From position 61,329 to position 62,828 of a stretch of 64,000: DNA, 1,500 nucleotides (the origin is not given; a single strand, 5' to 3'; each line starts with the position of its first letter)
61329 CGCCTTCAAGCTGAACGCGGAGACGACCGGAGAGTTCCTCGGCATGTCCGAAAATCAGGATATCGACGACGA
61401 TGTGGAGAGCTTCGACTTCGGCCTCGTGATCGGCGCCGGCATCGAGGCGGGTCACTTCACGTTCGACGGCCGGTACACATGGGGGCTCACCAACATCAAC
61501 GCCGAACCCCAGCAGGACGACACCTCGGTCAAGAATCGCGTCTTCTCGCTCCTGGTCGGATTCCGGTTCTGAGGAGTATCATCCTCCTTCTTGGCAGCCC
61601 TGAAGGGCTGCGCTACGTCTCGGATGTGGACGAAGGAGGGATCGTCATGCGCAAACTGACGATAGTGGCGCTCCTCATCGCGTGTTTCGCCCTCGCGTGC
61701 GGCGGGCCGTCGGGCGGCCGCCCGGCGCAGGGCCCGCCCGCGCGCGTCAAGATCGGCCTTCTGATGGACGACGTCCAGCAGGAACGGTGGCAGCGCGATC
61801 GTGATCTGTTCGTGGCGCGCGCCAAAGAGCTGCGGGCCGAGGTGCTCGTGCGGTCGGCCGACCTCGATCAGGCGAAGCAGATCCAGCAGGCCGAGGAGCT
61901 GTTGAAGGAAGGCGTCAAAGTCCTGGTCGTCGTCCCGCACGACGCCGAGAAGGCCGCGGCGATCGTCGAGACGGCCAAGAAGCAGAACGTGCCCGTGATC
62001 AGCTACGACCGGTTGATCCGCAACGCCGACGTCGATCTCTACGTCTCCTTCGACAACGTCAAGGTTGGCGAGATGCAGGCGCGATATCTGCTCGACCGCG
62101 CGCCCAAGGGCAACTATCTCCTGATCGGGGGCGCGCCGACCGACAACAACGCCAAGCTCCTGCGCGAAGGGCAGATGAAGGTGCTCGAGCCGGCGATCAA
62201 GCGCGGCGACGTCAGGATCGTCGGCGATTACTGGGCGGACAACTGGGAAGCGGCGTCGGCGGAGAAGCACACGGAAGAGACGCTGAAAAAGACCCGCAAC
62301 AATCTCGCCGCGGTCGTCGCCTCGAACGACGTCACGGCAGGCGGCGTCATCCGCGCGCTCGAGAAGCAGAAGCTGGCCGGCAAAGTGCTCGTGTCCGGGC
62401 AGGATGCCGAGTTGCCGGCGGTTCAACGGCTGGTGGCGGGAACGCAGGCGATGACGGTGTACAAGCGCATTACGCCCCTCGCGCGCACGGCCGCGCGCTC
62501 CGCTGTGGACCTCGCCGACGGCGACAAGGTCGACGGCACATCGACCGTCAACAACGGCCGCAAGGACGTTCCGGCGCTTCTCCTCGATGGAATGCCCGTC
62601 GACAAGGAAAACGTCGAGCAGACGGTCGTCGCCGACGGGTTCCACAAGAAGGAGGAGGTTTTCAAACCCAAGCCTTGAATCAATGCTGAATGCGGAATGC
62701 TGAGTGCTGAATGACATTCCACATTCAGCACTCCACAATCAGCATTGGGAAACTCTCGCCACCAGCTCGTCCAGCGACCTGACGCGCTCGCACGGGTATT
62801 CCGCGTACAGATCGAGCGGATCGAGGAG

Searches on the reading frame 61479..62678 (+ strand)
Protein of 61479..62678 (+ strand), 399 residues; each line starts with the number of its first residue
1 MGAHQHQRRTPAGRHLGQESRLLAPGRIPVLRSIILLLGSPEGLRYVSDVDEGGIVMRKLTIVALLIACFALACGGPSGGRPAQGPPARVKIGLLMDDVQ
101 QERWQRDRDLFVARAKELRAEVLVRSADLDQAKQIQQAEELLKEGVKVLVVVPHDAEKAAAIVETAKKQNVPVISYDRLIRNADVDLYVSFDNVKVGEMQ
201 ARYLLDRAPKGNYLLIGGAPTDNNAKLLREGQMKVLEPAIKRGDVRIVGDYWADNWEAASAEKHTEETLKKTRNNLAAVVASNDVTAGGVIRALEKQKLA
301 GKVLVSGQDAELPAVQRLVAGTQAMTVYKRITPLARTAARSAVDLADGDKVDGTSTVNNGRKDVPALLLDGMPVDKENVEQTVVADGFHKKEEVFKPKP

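Call 46: search_protein_families(library=pfam, proteins=[window:61479-62678:+], max_evalue=0.001)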
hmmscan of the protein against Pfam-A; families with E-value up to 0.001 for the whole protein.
window:61479-62678:+ (399 aa): 2 families
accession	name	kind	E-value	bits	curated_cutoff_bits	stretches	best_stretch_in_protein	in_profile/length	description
PF13407.12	Peripla_BP_4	-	1.1e-59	202.5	35.1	1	92-350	1-258/258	Periplasmic binding protein domain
PF00532.27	Peripla_BP_1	-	5e-10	39.8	22.2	1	119-305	31-213/281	Periplasmic binding proteins and sugar binding domain of LacI family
